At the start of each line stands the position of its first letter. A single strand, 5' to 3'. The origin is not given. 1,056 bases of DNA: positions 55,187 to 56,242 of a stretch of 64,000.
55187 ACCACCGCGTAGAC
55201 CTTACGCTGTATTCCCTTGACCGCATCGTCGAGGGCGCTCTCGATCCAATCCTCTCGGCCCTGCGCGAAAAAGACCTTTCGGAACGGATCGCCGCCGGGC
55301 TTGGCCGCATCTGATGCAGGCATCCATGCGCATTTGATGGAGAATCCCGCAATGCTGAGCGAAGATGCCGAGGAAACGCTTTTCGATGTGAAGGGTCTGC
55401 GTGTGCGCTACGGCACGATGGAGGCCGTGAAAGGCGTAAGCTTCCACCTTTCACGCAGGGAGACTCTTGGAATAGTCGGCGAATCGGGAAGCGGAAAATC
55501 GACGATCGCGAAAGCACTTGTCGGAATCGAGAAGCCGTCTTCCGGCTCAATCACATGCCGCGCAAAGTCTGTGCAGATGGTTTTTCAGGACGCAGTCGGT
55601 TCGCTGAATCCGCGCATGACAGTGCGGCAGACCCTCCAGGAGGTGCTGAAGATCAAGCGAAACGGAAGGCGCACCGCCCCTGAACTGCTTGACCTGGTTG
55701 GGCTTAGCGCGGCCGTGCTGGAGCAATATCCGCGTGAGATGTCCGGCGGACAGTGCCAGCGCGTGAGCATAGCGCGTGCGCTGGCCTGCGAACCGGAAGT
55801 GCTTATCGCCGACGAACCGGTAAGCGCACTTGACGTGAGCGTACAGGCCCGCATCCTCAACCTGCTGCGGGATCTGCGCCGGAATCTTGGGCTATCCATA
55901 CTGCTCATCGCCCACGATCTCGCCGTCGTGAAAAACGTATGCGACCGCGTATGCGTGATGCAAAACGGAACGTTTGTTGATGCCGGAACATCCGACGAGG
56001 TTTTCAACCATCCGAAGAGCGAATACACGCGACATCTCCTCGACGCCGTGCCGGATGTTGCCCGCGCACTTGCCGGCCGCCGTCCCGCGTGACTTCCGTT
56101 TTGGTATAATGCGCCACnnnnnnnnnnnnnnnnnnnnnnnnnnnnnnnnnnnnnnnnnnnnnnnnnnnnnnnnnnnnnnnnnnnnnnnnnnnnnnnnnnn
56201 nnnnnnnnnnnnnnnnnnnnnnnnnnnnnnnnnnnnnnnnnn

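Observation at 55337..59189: Stand-alone ACP / two hotdog dehydratases / ketoreductase / KAS mini-cluster with an orphan ABC ATPase, separate from housekeeping acpP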

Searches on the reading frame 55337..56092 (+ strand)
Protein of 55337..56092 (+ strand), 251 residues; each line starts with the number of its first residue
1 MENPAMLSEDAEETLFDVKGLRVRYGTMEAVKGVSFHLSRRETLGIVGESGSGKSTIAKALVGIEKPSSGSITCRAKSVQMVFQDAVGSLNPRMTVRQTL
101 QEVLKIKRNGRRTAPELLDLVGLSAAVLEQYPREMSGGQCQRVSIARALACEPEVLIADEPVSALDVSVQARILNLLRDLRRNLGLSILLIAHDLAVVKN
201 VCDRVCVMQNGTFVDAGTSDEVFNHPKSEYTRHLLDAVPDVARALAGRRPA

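Call 5: search_protein_families(library=ncbifam, proteins=[window:55337-56092:+], max_evalue=0.01)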
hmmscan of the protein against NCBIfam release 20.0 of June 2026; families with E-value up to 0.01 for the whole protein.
window:55337-56092:+ (251 aa): 192 families (the best 25 are shown)
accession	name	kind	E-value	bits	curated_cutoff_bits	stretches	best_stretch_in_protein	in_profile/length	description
NF008453.0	PRK11308.1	subfamily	2.9e-70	237.1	408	1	18-243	24-270/334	dipeptide ABC transporter ATP-binding protein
NF011659.0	PRK15079.1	equivalog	1.3e-68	231.1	540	1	27-239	36-269/334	murein tripeptide/oligopeptide ABC transporter ATP binding protein OppF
NF043078.1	MMSYN1_0168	equivalog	2.5e-65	221.3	800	3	116-239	475-598/649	oligopeptide ABC transporter ATP-binding protein OppF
NF043071.1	DppF_dipep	equivalog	1.3e-59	202.2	660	1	19-241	27-269/331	dipeptide ABC transporter ATP-binding subunit DppF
NF007613.0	PRK10261.1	equivalog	3e-58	197.7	1077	2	67-240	391-569/623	glutathione ABC transporter ATP-binding protein GsiA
NF043079.1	MMSYN1_0167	equivalog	3.3e-58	197.8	740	2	74-242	303-478/561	oligopeptide ABC transporter ATP-binding protein OppD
TIGR02769.1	nickel_nikE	equivalog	3.4e-58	197.2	332.55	1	19-238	15-253/265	nickel import ATP-binding protein NikE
NF007739.0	PRK10419.1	subfamily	1.5e-57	195.2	354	1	16-238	13-258/268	nickel ABC transporter ATP-binding protein NikE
NF007010.1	PRK09473.1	subfamily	1.5e-57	194.8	575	2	74-241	83-257/318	oligopeptide ABC transporter ATP-binding protein OppD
TIGR02770.1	nickel_nikD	equivalog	2.7e-56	190.5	318.7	1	31-237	2-228/230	nickel import ATP-binding protein NikD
NF011713.0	PRK15134.1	equivalog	5.3e-56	190.3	834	2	75-240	90-262/529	microcin C ABC transporter ATP-binding protein YejF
NF008246.0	PRK11022.1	equivalog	7.7e-53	179.7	541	2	78-243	90-262/326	dipeptide ABC transporter ATP-binding protein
NF047576.1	opine_ATP_CntF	equivalog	2.5e-52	177.7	385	2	74-238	82-253/264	staphylopine uptake ABC transporter ATP-binding protein CntF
NF047578.1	opine_ATP_CntD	equivalog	1.3e-51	175.4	380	2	75-238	83-253/266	staphylopine uptake ABC transporter ATP-binding protein CntD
NF011692.0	PRK15112.1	equivalog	1e-47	163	452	1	23-237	22-253/269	putrescine export ABC transporter ATP-binding protein SapF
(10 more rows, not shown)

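Call 6: search_protein_families(library=pfam, proteins=[window:55337-56092:+], max_evalue=0.01)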
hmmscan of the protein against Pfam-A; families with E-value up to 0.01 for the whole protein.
window:55337-56092:+ (251 aa): 12 families
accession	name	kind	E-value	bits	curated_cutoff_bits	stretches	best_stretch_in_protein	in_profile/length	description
PF00005.33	ABC_tran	-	2.2e-30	106.5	25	1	32-162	2-136/137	ABC transporter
PF13304.12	AAA_21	-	1e-06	29.5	27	1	132-198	235-303/304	AAA domain, putative AbiEii toxin, Type IV TA system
PF13401.12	AAA_22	-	2.6e-05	25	27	1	44-192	8-122/130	AAA domain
PF05621.17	TniB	-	0.00017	21.5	22.4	0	146-194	113-163/189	Bacterial TniB protein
PF02463.25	SMC_N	-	0.00028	20.8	40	0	132-203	134-207/220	RecF/RecN/SMC N terminal domain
PF13555.12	AAA_29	-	0.00041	20.5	27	1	33-61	14-42/61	P-loop containing region of AAA domain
PF08352.17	oligo_HPY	-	0.0013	19.5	27.1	1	216-243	3-30/65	Oligopeptide/dipeptide transporter, C-terminal region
PF13191.12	AAA_16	-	0.0029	18.6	32.6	1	43-161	26-104/167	AAA ATPase domain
PF09818.15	ABC_ATPase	-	0.003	17.1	23.2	0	136-217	159-255/283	P-loop domain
PF00350.29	Dynamin_N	-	0.0063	17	27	1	45-84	2-41/168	Dynamin family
PF03193.22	RsgA_GTPase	-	0.007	16.6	30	0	21-71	87-136/174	RsgA GTPase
PF20720.3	nSTAND3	-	0.0099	16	27.2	0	31-62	7-38/155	Novel STAND NTPase 3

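Call 39: find_homologous_proteins(query=window:55337-56092:+, max_evalue=1e-20)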
Query window:55337-56092:+ (251 aa): 8000 proteins with E <= 1e-20 among 8000 candidates; the best 120 are listed.
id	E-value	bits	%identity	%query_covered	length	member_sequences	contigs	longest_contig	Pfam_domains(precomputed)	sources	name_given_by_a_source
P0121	1.7e-152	524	100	98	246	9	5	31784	PF00005.34,PF13401.13,PF13304.13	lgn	-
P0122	5.4e-144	496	95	98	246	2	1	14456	PF00005.34,PF13401.13,PF13304.13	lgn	-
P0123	2.6e-143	494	95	98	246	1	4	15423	PF00005.34,PF13304.13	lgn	-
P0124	2.9e-143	493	94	98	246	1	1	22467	PF00005.34,PF13401.13,PF13304.13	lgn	-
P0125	1.2e-141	488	94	98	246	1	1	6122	PF00005.34,PF13401.13,PF13304.13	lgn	-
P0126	1.7e-141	488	93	98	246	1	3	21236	PF00005.34,PF13401.13,PF13304.13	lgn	-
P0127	1.1e-124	433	84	97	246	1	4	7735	PF00005.34,PF13304.13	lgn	-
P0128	1.1e-121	423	86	94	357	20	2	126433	PF22818.3,PF07977.20,PF00005.34,PF13304.13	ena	-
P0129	1.5e-121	422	84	95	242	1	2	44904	PF00005.34,PF13304.13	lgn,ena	-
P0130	4.5e-121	421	83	95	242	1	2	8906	PF00005.34,PF13304.13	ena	-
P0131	8.2e-121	420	84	95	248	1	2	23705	PF00005.34,PF13401.13,PF13304.13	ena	-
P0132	2.0e-120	419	81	99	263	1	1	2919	PF00005.34,PF13304.13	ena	-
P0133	2.2e-120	419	84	95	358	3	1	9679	PF22818.3,PF00005.34,PF13304.13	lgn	-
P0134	3.4e-120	418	84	94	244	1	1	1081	PF00005.34,PF13401.13,PF13304.13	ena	-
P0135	4.7e-120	417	83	95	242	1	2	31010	PF00005.34,PF13304.13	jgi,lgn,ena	-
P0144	7.8e-118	410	81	95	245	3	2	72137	PF00005.34,PF13304.13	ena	-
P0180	1.2e-114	400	81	94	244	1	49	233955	PF00005.34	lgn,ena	-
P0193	2.5e-114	399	79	94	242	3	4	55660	PF00005.34,PF13304.13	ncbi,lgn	-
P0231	9.3e-110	384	79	91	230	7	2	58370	PF00005.34,PF13401.13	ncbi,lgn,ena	-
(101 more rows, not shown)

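Call 40: find_encoding_contigs(protein=P0128, flank=8000, max_places=2)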
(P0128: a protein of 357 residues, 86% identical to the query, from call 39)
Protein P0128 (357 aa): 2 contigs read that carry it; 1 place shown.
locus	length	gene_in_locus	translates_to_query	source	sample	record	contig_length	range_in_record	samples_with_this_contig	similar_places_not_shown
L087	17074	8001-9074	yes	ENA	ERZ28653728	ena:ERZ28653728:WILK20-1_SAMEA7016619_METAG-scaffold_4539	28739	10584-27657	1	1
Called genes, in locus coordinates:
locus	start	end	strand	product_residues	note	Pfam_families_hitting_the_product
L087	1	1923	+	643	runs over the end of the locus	-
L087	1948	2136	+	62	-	-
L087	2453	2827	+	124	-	PF13412:HTH_24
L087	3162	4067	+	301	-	PF01263:Aldose_epim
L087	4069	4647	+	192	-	PF13579:Glyco_trans_4_4 (faint)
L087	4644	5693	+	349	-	PF01223:Endonuclease_NS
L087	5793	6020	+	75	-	PF01106:NifU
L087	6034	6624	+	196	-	PF01558:POR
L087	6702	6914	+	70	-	PF01197:Ribosomal_L31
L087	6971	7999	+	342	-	PF03462:PCRF, PF00472:RF-1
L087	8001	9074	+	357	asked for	PF00005:ABC_tran, PF13304:AAA_21 (faint), PF07977:FabA (faint), PF22818:ApeI-like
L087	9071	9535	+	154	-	PF22817:ApeP-like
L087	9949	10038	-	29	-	-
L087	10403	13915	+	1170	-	PF01229:Glyco_hydro_39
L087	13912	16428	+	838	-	PF02837:Glyco_hydro_2_N, PF22666:Glyco_hydro_2_N2 (weak), PF00703:Glyco_hydro_2, PF02836:Glyco_hydro_2_C, PF16355:DUF4982, PF18565:Glyco_hydro2_C5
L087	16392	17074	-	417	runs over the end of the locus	PF13377:Peripla_BP_3, PF00165:HTH_AraC (faint), PF12833:HTH_18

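Call 41: find_encoding_contigs(protein=P0180, flank=8000, max_places=2)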
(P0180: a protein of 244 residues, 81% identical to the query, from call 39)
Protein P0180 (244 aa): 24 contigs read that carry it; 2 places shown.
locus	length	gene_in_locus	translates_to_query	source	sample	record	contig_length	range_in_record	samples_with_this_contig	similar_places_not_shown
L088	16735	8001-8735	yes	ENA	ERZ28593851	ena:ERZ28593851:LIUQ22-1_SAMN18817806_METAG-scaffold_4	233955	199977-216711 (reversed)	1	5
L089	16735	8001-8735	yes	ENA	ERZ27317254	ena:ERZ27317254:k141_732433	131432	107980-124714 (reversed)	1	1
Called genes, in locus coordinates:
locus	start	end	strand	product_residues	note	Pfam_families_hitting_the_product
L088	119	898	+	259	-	PF00657:Lipase_GDSL, PF19040:SGNH (faint), PF13472:Lipase_GDSL_2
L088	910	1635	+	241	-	PF03099:BPL_LplA_LipB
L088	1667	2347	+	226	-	-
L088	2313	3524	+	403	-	PF02684:LpxB, PF13579:Glyco_trans_4_4 (weak)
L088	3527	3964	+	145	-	PF00293:NUDIX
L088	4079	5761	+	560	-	PF02321:OEP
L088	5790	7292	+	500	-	PF25989:YknX_C (faint), PF25954:Beta-barrel_RND_2 (weak), PF25990:Beta-barrel_YknX (weak), PF25975:CzcB_C (weak)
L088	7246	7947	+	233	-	PF02463:SMC_N (faint), PF00005:ABC_tran, PF13304:AAA_21 (faint)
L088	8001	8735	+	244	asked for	PF00005:ABC_tran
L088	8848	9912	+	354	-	PF03739:LptF_LptG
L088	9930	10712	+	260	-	PF25084:LbH_EIF2B (faint), PF25087:GMPPB_C (weak), PF00132:Hexapep, PF13720:Acetyltransf_11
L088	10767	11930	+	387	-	PF26550:Tricorn_2nd, PF00930:DPPIV_N, PF07676:PD40, PF26549:Tricorn_N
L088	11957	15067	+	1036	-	PF02837:Glyco_hydro_2_N, PF22666:Glyco_hydro_2_N2, PF00703:Glyco_hydro_2 (weak), PF02836:Glyco_hydro_2_C, PF16353:LacZ_4, PF02929:Bgal_small_N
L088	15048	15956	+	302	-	PF02311:AraC_binding (weak), PF07883:Cupin_2 (weak), PF12833:HTH_18, PF00165:HTH_AraC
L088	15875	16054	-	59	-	-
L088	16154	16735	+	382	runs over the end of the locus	PF02746:MR_MLE_N, PF13378:MR_MLE_C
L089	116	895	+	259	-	PF00657:Lipase_GDSL, PF19040:SGNH (faint), PF13472:Lipase_GDSL_2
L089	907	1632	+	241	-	PF03099:BPL_LplA_LipB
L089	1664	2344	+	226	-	-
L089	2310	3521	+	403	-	PF02684:LpxB, PF13579:Glyco_trans_4_4 (weak)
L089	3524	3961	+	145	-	PF00293:NUDIX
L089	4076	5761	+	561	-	PF02321:OEP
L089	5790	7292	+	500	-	PF25989:YknX_C (faint), PF25954:Beta-barrel_RND_2 (weak), PF25990:Beta-barrel_YknX (weak), PF25975:CzcB_C (weak)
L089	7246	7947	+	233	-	PF02463:SMC_N (faint), PF00005:ABC_tran, PF13304:AAA_21 (faint)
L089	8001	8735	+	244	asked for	PF00005:ABC_tran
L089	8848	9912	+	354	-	PF03739:LptF_LptG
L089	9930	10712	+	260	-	PF25084:LbH_EIF2B (faint), PF25087:GMPPB_C (weak), PF00132:Hexapep, PF13720:Acetyltransf_11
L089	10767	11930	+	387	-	PF26550:Tricorn_2nd, PF00930:DPPIV_N, PF07676:PD40, PF26549:Tricorn_N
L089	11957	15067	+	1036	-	PF02837:Glyco_hydro_2_N, PF22666:Glyco_hydro_2_N2, PF00703:Glyco_hydro_2 (weak), PF02836:Glyco_hydro_2_C, PF16353:LacZ_4, PF02929:Bgal_small_N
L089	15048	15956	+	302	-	PF02311:AraC_binding (weak), PF07883:Cupin_2 (weak), PF12833:HTH_18, PF00165:HTH_AraC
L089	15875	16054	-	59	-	-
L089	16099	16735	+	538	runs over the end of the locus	PF07519:Tannase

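Call 42: find_encoding_contigs(protein=P0231, flank=8000, max_places=2)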
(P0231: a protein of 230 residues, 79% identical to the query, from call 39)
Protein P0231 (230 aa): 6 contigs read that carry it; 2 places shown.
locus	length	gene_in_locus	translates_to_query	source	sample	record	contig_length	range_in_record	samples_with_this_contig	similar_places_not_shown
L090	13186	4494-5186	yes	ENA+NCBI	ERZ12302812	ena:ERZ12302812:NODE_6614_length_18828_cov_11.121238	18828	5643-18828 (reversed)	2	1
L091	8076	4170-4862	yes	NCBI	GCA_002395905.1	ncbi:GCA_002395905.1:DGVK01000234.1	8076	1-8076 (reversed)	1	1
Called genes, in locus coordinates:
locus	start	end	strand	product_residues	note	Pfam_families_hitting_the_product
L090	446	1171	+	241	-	PF01479:S4, PF00849:PseudoU_synth_2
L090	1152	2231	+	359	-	PF00953:Glycos_transf_4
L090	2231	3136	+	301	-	-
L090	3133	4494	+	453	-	PF00206:Lyase_1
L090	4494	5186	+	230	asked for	PF00005:ABC_tran, PF13401:AAA_22 (faint)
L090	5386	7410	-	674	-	PF00999:Na_H_Exchanger, PF02080:TrkA_C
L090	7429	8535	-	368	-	PF07991:KARI_N, PF01450:KARI_C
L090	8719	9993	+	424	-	PF10396:TrmE_N, PF12631:MnmE_helical, PF01926:MMR_HSR1, PF02421:FeoB_N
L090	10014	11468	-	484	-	PF03600:CitMHS, PF00939:Na_sulph_symp, PF03600:CitMHS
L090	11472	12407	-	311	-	PF00359:PTS_EIIA_2, PF00571:CBS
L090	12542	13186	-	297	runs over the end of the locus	PF00892:EamA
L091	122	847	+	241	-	PF01479:S4, PF00849:PseudoU_synth_2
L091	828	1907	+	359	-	PF00953:Glycos_transf_4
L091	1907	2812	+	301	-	-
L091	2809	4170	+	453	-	PF00206:Lyase_1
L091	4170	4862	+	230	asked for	PF00005:ABC_tran, PF13401:AAA_22 (faint)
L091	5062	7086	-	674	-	PF00999:Na_H_Exchanger, PF02080:TrkA_C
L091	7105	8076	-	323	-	?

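Call 43: find_encoding_contigs(protein=P0129, flank=7000, max_places=1)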
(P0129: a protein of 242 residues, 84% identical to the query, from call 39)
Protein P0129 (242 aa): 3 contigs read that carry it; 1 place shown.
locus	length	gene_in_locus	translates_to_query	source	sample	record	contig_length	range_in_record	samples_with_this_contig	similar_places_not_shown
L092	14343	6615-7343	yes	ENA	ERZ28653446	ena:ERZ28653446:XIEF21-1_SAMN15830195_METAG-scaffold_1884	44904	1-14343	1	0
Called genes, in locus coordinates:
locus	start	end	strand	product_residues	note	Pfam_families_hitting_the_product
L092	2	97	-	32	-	?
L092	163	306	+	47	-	-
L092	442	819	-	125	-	PF13651:EcoRI_methylase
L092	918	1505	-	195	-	-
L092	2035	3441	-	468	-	-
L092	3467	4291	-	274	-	PF10609:ParA, PF01656:CbiA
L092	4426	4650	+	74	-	PF01106:NifU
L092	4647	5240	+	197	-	PF01558:POR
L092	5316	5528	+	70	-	PF01197:Ribosomal_L31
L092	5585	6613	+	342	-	PF03462:PCRF, PF00472:RF-1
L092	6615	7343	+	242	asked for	PF00005:ABC_tran, PF13304:AAA_21 (faint)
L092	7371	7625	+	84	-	PF00550:PP-binding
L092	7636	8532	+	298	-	PF22818:ApeI-like, PF07977:FabA (faint), PF22817:ApeP-like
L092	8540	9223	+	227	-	PF00106:adh_short, PF13561:adh_short_C2, PF08659:KR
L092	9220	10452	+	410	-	PF00109:ketoacyl-synt, PF00108:Thiolase_N (faint), PF02801:Ketoacyl-synt_C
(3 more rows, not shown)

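Call 44: find_encoding_contigs(protein=P0144, flank=7000, max_places=1)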
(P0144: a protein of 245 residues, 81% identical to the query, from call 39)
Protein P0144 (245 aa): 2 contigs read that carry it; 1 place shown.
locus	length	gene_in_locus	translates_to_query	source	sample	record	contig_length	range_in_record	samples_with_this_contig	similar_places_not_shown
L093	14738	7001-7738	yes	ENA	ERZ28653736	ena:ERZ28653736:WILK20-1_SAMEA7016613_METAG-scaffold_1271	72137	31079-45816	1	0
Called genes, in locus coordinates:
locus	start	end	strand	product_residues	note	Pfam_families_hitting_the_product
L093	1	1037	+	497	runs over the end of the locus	-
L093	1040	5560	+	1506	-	-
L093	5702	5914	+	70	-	PF01197:Ribosomal_L31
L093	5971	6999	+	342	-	PF03462:PCRF, PF00472:RF-1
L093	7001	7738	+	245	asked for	PF00005:ABC_tran, PF13304:AAA_21 (faint)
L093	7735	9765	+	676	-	-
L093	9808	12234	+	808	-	PF13385:Laminin_G_3, PF00054:Laminin_G_1 (faint), PF14099:Polysacc_lyase (faint), PF02210:Laminin_G_2 (weak), PF13385:Laminin_G_3, PF07953:Toxin_R_bind_N (faint), PF13385:Laminin_G_3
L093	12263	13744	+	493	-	PF01554:MatE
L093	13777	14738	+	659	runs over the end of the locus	PF12715:Abhydrolase_7 (weak), PF01738:DLH (weak)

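Call 45: find_encoding_contigs(protein=P0193, flank=7000, max_places=1)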
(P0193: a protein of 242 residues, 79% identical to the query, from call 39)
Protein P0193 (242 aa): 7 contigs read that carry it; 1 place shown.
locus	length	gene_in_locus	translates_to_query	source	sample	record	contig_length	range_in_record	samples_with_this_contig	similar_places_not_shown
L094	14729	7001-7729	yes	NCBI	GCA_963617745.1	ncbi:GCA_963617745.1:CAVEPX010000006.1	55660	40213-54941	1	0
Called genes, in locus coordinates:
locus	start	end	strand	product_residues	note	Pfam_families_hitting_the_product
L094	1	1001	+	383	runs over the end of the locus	PF02684:LpxB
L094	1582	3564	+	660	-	PF07715:Plug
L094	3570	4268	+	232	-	PF13103:TonB_2 (faint), PF03544:TonB_C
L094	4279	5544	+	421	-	-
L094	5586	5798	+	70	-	PF01197:Ribosomal_L31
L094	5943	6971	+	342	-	PF03462:PCRF, PF00472:RF-1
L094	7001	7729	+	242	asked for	PF00005:ABC_tran, PF13304:AAA_21 (faint)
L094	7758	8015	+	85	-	PF00550:PP-binding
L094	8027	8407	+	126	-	PF07977:FabA (faint), PF22818:ApeI-like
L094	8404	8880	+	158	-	PF22817:ApeP-like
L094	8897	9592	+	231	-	PF00106:adh_short, PF13561:adh_short_C2, PF08659:KR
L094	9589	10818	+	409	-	PF00109:ketoacyl-synt, PF00108:Thiolase_N (weak), PF02801:Ketoacyl-synt_C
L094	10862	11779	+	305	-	PF01479:S4 (faint), PF00849:PseudoU_synth_2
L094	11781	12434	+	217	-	PF00730:HhH-GPD, PF00633:HHH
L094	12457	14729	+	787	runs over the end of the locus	PF00270:DEAD (faint), PF13307:Helicase_C_2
